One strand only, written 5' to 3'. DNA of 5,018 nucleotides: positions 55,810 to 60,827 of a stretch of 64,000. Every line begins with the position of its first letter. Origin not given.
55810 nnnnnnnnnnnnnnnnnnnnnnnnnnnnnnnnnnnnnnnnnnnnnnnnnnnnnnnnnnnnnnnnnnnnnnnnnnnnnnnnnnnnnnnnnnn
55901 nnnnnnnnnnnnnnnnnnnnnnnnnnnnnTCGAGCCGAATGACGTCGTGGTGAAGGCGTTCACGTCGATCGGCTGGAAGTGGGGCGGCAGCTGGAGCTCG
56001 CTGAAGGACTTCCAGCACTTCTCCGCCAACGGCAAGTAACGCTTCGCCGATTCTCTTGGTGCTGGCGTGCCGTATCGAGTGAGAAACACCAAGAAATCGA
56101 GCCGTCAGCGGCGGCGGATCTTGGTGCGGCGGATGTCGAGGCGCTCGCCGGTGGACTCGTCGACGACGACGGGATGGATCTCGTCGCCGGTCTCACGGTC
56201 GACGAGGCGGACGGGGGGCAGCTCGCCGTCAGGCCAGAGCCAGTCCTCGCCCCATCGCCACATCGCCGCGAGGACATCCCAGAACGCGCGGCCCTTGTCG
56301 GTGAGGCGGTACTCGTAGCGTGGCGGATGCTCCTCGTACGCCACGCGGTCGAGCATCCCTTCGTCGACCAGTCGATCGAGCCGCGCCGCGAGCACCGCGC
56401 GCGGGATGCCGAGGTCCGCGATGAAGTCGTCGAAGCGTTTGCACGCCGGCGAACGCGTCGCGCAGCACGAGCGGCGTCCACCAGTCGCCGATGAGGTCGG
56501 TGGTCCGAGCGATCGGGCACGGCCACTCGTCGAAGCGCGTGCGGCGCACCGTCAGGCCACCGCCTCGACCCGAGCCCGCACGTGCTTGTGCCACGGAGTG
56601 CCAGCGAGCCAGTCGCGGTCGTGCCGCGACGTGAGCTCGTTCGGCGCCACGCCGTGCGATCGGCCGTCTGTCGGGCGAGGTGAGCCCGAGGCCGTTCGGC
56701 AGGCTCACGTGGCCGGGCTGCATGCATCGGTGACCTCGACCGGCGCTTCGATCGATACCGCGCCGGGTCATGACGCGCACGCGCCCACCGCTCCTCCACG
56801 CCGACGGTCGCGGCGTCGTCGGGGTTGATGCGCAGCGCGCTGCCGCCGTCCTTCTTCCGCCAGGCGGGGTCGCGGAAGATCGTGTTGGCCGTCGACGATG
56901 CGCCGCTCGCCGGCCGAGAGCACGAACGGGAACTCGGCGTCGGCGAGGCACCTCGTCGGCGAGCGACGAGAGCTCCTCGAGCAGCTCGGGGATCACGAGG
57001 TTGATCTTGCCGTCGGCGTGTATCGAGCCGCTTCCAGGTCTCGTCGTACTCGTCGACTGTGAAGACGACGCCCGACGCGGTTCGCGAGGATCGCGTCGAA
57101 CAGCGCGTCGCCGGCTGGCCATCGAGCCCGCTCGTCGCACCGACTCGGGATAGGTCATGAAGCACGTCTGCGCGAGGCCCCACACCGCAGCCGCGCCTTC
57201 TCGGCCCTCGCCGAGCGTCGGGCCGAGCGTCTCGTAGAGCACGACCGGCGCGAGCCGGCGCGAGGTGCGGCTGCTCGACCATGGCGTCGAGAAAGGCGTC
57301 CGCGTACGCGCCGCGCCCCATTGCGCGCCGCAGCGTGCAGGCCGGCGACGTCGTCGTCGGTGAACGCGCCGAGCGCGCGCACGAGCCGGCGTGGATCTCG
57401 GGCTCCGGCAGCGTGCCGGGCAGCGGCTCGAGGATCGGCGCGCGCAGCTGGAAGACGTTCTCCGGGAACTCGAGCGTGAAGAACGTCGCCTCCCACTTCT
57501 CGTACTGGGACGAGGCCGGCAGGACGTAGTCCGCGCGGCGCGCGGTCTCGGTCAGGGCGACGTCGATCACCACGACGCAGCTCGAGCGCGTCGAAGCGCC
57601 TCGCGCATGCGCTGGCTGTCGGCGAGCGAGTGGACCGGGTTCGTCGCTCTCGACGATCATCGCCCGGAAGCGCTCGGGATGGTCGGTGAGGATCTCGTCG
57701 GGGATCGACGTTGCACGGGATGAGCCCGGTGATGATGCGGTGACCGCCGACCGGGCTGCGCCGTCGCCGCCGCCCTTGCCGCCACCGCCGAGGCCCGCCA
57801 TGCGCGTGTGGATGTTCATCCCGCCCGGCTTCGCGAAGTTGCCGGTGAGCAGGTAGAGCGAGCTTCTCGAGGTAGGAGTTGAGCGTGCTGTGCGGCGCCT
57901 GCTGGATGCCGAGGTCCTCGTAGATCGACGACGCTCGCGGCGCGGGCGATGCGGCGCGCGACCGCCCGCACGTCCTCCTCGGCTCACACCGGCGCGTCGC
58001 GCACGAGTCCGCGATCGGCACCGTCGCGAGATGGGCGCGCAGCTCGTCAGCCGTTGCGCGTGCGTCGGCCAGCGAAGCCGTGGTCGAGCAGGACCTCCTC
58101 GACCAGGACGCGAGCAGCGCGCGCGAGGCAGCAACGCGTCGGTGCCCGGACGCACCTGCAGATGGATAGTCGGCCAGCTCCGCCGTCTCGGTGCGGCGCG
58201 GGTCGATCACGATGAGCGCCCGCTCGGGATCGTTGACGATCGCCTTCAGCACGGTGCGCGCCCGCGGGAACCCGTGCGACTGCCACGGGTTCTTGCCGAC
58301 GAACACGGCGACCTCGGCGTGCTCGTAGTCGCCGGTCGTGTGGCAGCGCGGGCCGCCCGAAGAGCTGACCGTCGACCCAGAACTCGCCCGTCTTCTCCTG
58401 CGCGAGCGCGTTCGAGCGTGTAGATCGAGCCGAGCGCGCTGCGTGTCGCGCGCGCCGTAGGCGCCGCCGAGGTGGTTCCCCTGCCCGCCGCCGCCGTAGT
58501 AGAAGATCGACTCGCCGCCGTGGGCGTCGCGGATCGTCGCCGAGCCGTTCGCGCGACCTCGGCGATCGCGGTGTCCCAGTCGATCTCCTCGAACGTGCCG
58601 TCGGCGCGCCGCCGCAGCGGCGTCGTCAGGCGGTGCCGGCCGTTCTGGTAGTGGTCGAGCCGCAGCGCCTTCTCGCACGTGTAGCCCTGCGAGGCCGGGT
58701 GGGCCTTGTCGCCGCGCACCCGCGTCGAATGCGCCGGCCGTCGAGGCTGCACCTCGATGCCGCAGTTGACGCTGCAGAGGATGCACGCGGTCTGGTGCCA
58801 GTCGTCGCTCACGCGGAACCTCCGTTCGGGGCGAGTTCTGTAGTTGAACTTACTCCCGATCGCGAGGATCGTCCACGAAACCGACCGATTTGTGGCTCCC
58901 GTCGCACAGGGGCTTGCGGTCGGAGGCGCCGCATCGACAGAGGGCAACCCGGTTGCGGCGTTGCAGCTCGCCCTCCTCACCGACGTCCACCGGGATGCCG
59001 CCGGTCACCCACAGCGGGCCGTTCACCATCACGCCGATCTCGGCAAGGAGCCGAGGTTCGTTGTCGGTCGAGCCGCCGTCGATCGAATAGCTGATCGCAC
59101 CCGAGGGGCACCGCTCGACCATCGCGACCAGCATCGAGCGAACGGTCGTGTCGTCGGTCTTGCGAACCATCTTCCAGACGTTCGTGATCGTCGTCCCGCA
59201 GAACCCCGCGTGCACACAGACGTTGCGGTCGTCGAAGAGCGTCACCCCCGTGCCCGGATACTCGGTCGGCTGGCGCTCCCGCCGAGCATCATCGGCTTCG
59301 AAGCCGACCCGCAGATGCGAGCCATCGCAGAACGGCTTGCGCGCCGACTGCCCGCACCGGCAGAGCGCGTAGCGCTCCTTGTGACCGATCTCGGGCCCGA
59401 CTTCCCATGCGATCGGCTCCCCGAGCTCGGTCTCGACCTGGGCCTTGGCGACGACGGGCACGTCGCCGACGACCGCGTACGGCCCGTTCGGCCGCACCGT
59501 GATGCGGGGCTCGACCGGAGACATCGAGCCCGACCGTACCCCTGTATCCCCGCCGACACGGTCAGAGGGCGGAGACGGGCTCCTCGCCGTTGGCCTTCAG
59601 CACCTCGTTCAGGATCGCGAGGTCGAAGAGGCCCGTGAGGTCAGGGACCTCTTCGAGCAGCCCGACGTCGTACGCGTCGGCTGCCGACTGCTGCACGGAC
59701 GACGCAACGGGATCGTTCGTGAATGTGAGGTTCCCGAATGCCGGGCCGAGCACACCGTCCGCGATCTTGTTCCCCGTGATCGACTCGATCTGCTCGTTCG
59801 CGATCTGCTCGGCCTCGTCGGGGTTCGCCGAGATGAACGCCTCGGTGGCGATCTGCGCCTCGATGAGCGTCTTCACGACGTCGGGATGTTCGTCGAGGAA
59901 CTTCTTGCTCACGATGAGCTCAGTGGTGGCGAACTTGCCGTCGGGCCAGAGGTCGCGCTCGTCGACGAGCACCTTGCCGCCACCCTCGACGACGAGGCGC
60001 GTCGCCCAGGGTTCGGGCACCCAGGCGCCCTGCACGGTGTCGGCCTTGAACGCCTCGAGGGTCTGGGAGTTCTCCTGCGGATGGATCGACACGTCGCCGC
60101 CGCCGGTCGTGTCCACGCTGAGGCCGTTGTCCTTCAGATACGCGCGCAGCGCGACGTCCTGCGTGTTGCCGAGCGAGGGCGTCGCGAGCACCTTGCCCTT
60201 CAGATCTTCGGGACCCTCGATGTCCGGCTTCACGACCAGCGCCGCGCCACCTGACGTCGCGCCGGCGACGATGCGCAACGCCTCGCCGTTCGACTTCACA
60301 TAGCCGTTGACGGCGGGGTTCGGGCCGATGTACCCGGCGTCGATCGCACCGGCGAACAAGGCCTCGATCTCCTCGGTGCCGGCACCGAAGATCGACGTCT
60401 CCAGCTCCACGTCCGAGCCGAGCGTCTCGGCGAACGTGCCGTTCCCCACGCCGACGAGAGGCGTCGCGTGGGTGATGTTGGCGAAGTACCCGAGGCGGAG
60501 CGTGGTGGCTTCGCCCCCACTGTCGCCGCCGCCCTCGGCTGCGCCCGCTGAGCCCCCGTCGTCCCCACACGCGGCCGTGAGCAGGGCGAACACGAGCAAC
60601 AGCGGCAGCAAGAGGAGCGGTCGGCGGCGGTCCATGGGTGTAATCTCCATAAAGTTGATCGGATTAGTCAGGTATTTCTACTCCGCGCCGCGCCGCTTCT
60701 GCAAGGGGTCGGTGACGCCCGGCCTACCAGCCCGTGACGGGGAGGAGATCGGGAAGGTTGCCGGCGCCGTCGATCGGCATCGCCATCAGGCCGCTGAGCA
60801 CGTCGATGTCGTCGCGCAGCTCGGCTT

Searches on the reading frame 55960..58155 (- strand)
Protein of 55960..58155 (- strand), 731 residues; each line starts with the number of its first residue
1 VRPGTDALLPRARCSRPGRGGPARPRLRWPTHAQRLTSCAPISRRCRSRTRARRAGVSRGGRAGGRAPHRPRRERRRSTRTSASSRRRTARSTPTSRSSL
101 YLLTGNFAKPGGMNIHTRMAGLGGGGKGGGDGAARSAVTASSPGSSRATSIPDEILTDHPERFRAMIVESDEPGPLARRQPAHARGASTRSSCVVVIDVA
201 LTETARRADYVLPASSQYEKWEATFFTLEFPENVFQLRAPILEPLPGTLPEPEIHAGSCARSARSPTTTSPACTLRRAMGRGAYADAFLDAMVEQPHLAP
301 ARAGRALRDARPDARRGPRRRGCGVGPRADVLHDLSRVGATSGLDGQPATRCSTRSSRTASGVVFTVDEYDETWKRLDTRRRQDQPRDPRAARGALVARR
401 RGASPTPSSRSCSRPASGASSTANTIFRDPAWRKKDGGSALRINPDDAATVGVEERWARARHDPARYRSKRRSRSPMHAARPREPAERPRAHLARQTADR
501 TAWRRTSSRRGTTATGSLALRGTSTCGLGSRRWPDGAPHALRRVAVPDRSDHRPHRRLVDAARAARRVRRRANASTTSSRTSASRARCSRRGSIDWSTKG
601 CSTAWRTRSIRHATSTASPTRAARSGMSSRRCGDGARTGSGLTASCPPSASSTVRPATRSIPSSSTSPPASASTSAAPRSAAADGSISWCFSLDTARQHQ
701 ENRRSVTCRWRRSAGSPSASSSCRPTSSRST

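Call 8: search_protein_families(library=pfam, proteins=[window:55960-58155:-], max_evalue=0.001)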
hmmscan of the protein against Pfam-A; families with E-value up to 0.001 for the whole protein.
window:55960-58155:- (731 aa): 1 family
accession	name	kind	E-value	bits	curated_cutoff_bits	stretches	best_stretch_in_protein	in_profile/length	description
PF00384.28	Molybdopterin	-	1.5e-05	24.6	24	1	186-223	281-319/353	Molybdopterin oxidoreductase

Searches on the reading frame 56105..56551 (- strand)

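Call 23: search_protein_families(library=pfam, proteins=[window:56105-56551:-], max_evalue=0.001)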
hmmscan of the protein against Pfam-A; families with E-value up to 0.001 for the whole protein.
window:56105-56551:- (148 aa): 1 family
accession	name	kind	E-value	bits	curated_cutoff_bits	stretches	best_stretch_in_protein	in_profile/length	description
PF01638.23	HxlR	-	4.4e-16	58.9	20.8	1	38-105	19-87/91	HxlR-like helix-turn-helix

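Call 48: search_protein_families(library=ncbifam, proteins=[window:56105-56551:-], max_evalue=0.00001)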
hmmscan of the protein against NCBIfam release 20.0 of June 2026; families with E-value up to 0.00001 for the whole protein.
window:56105-56551:- (148 aa): 2 families
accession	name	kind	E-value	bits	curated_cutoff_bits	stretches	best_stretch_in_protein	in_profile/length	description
NF047364.1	redox_TF_RrpB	exception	5.4e-07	29.8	175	1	49-103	48-102/105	MarR family transcription factor RrpB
NF047367.1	redox_TF_RrpA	exception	6.5e-07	29.6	185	1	53-103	49-99/101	MarR family transcription factor RrpA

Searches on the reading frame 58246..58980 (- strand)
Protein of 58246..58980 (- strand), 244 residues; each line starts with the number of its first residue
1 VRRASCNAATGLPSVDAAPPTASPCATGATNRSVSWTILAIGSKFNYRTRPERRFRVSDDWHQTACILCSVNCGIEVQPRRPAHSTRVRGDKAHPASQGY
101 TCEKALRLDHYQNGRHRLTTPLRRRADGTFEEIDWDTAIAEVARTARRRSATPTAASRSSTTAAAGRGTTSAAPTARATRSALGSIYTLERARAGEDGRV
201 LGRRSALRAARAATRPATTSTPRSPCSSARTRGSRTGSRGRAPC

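Call 8: search_protein_families(library=pfam, proteins=[window:58246-58980:-], max_evalue=0.001)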
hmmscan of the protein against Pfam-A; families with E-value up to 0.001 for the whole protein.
window:58246-58980:- (244 aa): 2 families
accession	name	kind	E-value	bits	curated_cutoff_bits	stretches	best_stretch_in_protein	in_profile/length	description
PF04879.21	Molybdop_Fe4S4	-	2.6e-12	47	22.7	1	61-113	3-54/55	Molybdopterin oxidoreductase Fe4S4 domain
PF00384.28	Molybdopterin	-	0.0001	21.9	24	1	117-152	1-36/353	Molybdopterin oxidoreductase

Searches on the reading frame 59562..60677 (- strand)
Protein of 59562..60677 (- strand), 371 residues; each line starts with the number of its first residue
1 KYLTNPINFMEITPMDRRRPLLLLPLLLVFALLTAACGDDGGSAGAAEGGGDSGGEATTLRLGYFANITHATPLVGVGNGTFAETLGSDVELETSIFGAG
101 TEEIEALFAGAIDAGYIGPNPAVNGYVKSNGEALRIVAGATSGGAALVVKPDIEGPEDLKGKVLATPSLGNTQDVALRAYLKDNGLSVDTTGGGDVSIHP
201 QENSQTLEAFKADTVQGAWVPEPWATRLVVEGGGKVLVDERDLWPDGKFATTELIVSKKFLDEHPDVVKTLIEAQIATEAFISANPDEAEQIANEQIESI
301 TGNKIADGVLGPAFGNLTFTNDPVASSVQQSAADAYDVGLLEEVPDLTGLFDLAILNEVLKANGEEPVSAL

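Call 23: search_protein_families(library=pfam, proteins=[window:59562-60677:-], max_evalue=0.001)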
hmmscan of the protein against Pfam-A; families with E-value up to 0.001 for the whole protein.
window:59562-60677:- (371 aa): 4 families
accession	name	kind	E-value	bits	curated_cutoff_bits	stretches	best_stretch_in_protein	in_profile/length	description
PF13379.11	NMT1_2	-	5.1e-33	115.4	24.7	1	55-293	3-248/252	NMT1-like family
PF09084.16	NMT1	-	7.7e-11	42.7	20.5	1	147-289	77-216/216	NMT1/THI5 like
PF12974.12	Phosphonate-bd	-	4.6e-06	26.6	27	1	93-191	32-136/242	ABC transporter, phosphonate, periplasmic substrate-binding protein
PF04069.17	OpuAC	-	0.00015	21.9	21.2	1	145-283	88-235/257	Substrate binding domain of ABC-type glycine betaine transport system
